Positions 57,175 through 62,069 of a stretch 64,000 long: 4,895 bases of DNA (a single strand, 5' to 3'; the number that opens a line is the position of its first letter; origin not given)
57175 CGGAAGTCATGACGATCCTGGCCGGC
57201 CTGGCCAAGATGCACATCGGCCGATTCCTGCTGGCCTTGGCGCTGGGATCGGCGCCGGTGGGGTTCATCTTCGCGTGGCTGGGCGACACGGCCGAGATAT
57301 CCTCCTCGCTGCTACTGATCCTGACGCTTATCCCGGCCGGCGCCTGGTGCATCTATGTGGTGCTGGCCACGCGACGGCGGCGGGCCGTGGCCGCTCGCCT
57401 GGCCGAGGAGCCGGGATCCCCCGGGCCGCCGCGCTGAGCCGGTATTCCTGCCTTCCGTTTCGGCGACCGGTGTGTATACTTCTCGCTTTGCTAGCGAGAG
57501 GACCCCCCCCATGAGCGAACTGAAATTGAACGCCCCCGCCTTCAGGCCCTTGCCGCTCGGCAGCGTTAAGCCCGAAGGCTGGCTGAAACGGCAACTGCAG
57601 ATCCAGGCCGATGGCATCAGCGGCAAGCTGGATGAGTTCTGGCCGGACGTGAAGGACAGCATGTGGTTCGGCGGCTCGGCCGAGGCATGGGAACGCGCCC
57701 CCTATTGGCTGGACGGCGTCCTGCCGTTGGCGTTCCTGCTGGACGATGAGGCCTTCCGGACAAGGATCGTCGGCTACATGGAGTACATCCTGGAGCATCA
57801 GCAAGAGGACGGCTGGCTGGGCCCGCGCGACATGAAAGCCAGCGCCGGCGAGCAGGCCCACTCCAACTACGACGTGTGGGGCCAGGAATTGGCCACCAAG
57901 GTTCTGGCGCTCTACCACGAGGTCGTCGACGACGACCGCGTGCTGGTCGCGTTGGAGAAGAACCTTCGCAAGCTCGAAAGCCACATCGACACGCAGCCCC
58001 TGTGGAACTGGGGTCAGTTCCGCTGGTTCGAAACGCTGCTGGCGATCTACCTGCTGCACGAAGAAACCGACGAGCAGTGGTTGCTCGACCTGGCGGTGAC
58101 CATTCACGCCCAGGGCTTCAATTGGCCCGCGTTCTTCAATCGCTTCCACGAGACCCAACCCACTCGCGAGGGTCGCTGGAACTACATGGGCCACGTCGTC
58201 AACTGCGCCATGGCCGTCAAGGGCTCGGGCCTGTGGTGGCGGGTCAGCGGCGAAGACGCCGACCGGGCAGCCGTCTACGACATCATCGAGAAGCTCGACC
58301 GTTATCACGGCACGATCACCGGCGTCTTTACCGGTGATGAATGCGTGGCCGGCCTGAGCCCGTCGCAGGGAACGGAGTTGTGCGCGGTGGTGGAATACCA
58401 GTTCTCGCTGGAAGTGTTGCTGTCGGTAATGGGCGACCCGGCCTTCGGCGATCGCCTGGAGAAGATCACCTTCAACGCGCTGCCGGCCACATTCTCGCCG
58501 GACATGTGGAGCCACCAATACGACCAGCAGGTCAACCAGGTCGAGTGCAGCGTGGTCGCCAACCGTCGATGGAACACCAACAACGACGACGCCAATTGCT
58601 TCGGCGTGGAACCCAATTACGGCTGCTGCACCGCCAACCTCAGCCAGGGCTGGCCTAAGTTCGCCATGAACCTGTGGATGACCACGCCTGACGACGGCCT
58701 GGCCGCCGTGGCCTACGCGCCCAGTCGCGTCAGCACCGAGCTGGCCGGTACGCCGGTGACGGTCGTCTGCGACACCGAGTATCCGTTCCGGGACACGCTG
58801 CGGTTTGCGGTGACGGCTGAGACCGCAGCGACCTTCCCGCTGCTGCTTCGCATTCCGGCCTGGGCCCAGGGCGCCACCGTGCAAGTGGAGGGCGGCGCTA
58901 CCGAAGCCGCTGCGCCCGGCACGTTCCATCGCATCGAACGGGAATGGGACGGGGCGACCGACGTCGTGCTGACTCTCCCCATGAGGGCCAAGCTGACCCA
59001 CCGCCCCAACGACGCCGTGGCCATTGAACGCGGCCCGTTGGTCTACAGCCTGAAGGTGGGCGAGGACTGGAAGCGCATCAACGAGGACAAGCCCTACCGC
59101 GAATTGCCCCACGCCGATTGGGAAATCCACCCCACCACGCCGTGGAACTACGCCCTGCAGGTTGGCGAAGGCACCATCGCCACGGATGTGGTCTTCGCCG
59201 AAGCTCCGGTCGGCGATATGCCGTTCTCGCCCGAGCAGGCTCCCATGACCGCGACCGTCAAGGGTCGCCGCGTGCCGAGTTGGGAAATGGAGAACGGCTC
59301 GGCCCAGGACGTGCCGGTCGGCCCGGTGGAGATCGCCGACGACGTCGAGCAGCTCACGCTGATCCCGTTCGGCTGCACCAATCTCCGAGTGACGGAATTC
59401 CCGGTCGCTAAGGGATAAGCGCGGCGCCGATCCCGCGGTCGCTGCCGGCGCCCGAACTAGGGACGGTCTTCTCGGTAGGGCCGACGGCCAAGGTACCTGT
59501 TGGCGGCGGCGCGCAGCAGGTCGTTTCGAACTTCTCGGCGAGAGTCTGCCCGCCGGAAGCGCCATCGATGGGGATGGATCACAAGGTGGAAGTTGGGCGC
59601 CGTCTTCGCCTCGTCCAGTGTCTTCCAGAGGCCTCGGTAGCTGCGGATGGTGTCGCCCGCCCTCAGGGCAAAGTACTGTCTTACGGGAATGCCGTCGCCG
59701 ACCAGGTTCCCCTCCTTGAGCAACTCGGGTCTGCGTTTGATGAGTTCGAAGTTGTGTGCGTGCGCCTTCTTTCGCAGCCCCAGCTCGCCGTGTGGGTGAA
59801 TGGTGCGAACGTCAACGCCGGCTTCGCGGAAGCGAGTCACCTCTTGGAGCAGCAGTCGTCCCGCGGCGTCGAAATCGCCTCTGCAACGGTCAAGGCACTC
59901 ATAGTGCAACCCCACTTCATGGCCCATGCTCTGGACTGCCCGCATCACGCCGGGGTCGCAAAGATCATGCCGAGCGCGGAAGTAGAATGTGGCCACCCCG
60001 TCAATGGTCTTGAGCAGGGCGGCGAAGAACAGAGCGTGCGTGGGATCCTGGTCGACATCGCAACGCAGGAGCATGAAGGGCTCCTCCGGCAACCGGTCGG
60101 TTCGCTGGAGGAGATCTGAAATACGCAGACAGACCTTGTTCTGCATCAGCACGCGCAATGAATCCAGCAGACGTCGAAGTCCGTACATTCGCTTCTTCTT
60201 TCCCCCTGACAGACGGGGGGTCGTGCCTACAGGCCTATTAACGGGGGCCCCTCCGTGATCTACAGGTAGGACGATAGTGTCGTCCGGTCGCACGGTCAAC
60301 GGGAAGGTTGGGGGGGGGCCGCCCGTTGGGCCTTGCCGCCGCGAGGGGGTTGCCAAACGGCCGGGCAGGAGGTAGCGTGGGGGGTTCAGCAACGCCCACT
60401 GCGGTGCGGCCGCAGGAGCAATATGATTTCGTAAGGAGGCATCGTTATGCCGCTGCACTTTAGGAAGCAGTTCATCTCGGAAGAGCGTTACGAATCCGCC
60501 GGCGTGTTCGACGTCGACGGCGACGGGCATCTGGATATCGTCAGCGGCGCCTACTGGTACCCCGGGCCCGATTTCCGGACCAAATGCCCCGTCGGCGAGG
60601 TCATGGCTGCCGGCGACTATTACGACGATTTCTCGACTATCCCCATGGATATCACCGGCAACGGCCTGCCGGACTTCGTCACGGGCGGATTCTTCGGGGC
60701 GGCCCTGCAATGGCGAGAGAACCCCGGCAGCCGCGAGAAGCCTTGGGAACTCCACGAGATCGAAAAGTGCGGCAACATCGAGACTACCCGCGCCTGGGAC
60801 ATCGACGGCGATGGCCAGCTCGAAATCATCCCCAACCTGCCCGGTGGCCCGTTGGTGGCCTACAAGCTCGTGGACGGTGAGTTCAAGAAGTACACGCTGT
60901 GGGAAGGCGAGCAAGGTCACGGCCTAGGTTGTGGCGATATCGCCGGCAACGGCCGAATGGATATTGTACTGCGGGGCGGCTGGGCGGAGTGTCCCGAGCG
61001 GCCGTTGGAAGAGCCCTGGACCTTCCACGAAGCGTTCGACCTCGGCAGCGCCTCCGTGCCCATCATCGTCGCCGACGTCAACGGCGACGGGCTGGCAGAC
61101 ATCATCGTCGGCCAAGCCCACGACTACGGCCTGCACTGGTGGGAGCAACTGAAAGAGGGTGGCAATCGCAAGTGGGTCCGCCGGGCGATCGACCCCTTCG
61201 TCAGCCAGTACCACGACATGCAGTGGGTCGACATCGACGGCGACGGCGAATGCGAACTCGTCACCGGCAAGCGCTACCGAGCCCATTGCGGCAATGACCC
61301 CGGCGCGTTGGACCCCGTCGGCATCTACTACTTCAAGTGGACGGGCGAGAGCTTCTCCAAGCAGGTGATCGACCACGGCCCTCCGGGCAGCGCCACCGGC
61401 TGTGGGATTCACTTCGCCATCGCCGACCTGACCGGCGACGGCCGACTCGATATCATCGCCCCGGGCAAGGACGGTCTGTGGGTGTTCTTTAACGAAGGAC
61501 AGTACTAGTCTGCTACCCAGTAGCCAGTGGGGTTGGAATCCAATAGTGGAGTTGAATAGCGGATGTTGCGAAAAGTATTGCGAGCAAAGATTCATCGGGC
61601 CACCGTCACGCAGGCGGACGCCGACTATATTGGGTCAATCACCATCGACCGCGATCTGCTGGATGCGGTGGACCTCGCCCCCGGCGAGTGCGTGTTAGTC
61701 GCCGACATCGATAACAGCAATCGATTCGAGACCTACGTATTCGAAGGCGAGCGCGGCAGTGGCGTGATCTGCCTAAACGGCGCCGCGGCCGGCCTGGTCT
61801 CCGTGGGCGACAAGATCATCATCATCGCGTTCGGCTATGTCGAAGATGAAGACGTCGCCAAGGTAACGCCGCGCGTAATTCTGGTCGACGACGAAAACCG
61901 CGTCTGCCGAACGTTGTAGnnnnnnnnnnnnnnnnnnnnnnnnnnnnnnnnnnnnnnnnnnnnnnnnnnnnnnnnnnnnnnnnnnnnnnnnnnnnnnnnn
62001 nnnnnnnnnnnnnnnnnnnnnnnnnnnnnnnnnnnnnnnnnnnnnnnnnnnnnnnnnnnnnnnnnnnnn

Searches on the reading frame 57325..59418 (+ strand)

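Call 37: search_protein_families(library=pfam, proteins=[window:57325-59418:+], max_evalue=0.001)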
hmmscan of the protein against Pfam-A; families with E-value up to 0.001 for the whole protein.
window:57325-59418:+ (697 aa): 2 families
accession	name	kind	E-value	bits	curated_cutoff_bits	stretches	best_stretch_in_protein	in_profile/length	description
PF20736.2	Glyco_hydro127M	-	9.4e-18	64.6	24.2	1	461-553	4-95/95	Beta-L-arabinofuranosidase, GH127 middle domain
PF07944.18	Beta-AFase-like_GH127_cat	-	1e-13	51.5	24.9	1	127-447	62-375/376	Beta-L-arabinofuranosidase, GH127 catalytic domain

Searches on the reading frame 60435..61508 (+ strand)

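Call 37: search_protein_families(library=pfam, proteins=[window:60435-61508:+], max_evalue=0.001)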
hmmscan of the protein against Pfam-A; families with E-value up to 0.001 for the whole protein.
window:60435-61508:+ (357 aa): 4 families
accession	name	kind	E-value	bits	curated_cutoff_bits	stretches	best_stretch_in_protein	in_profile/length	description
PF13517.12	FG-GAP_3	-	5.6e-29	101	26.9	3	214-276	1-60/61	FG-GAP-like repeat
PF01839.29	FG-GAP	-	1e-13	51.2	22.1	1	22-43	6-26/37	FG-GAP repeat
PF12256.14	TcdB_toxin_midN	-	5.2e-09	36.1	24.8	0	306-344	11-49/181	Insecticide toxin TcdB middle/N-terminal region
PF15907.11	Itfg2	-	9e-05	22.3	27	0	209-241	77-110/330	Integrin-alpha FG-GAP repeat-containing protein 2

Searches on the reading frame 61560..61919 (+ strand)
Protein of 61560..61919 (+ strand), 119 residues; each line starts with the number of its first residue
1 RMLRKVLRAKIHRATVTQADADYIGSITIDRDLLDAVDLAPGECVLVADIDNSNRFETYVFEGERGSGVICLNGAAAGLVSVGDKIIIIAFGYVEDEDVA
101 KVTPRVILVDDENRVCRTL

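Call 37: search_protein_families(library=pfam, proteins=[window:61560-61919:+], max_evalue=0.001)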
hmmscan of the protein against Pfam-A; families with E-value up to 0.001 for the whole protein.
window:61560-61919:+ (119 aa): 1 family
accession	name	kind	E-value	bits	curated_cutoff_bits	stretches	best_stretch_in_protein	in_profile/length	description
PF02261.22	Asp_decarbox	-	2.8e-46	156.5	25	1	2-115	1-114/115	Aspartate decarboxylase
